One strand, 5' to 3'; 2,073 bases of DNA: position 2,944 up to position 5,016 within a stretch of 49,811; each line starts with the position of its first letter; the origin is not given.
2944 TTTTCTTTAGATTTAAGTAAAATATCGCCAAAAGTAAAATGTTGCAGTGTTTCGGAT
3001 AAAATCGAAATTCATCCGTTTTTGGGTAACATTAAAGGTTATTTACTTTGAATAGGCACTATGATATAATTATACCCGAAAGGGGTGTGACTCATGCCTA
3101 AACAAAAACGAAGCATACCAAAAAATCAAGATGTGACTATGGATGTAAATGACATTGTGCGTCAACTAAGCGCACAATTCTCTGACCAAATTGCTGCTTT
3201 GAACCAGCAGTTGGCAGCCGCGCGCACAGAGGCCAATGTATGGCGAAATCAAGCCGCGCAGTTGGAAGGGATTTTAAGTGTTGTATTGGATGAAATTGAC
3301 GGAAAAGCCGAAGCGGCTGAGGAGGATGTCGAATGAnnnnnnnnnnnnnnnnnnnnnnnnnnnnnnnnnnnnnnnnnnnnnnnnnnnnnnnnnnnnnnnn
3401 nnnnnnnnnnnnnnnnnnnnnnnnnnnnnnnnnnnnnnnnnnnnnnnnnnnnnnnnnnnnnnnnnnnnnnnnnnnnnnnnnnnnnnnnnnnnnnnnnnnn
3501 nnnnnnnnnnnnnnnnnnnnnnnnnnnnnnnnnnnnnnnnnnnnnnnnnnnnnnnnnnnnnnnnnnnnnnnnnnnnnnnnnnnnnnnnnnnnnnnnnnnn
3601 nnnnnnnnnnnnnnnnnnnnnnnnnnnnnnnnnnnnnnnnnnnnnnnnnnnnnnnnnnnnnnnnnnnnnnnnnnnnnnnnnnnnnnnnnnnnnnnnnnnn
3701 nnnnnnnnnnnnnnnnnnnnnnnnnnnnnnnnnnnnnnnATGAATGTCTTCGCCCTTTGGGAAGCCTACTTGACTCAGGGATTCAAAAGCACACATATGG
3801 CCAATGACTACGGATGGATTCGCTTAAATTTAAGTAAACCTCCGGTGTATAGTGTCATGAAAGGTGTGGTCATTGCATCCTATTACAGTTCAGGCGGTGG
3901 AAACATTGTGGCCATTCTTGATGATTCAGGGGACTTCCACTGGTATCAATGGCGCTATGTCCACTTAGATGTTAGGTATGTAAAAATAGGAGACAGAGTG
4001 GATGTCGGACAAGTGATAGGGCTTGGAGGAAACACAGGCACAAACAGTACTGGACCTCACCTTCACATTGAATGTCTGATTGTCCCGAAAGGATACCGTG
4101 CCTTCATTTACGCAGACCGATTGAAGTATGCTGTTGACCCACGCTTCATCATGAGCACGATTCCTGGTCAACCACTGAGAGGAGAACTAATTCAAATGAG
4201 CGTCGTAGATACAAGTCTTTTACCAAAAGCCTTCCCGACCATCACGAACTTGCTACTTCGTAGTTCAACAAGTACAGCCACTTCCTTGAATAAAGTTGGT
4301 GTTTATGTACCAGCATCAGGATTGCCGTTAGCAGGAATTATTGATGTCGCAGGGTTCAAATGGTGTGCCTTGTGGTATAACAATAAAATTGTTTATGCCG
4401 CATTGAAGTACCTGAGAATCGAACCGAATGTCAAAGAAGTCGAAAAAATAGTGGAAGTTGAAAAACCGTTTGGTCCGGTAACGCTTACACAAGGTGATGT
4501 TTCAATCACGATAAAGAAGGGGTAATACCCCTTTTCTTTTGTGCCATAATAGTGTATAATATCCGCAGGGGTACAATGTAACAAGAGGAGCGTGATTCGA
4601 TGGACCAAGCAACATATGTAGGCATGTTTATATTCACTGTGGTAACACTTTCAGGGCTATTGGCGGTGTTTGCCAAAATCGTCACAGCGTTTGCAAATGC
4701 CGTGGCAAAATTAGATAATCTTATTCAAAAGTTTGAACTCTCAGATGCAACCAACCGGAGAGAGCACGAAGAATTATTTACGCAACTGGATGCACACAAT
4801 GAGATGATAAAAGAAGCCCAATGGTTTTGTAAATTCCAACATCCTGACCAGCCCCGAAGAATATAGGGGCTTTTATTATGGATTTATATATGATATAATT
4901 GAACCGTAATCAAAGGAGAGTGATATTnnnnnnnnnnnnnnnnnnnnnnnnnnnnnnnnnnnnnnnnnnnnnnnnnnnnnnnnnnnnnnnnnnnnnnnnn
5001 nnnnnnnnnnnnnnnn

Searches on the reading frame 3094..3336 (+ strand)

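Call 56: search_protein_families(library=pfam, max_evalue=1, proteins=[window:3094-3336:+])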
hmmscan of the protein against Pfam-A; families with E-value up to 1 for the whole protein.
window:3094-3336:+ (80 aa): 1 family
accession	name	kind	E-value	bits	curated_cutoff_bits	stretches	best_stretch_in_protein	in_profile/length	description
PF25443.1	ANG-1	-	0.087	13.4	28.5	1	23-63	60-99/105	ANG-1-like domain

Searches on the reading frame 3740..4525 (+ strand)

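Call 13: search_protein_families(library=pfam, max_evalue=0.01, proteins=[window:3740-4525:+])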
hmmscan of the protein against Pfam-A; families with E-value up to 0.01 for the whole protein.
window:3740-4525:+ (261 aa): 1 family
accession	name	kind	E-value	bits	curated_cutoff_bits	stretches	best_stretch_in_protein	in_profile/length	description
PF01551.29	Peptidase_M23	-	4.3e-16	59.3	28.7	1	34-112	14-87/96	Peptidase family M23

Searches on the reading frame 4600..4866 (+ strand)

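Call 56: search_protein_families(library=pfam, max_evalue=1, proteins=[window:4600-4866:+])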
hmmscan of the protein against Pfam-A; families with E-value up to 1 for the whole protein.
window:4600-4866:+ (88 aa): 1 family
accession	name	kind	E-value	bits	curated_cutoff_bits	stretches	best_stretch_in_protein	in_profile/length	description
PF20340.3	DUF6635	-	0.075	12.6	27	1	14-69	196-245/272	Family of unknown function (DUF6635)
